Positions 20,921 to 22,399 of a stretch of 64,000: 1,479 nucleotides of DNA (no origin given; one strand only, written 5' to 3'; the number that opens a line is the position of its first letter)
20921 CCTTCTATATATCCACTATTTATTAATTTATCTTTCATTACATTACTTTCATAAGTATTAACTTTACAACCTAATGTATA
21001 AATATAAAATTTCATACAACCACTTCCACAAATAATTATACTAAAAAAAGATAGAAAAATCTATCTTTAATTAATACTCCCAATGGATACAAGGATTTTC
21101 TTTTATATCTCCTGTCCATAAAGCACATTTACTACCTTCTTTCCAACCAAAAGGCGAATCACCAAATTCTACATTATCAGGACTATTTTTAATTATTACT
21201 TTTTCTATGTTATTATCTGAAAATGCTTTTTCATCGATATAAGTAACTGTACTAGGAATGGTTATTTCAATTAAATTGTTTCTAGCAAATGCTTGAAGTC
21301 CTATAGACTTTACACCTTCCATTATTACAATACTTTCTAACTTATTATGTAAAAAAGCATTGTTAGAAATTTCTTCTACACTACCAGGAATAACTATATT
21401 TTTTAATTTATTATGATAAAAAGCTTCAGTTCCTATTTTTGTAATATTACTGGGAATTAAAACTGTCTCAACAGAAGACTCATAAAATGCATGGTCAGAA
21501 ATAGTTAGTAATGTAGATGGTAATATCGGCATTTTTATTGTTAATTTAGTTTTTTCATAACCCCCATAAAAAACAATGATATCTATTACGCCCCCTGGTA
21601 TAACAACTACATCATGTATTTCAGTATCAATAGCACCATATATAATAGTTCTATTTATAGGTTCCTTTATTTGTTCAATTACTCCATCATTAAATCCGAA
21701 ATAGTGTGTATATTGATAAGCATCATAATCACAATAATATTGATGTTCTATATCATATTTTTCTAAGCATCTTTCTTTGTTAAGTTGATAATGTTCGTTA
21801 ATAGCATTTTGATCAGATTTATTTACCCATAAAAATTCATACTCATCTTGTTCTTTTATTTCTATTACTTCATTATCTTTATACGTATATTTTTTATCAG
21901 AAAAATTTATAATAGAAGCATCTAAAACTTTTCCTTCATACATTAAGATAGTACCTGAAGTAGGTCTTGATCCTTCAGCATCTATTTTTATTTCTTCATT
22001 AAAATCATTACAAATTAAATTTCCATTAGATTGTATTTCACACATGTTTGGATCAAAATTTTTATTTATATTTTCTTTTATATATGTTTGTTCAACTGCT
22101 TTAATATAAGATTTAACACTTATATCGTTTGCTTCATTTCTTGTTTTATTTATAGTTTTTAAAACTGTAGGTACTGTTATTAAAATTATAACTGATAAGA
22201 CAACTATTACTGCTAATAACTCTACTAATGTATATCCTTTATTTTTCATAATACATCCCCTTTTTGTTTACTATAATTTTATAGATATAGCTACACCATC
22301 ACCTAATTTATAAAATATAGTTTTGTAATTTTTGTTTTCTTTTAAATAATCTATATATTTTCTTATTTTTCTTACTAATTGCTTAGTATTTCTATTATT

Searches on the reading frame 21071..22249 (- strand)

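Call 56: search_protein_families(library=pfam, proteins=[window:21071-22249:-], max_evalue=0.001)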
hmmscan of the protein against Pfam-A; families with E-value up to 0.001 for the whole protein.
window:21071-22249:- (392 aa): 2 families
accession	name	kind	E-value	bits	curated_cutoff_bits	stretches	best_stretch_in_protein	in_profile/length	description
PF13306.12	LRR_5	-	6.5e-28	97.6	27.7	1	249-356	2-111/127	BspA type Leucine rich repeat region (6 copies)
PF07963.17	N_methyl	-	8e-06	25.7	21.2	1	2-25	3-26/27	Prokaryotic N-terminal methylation motif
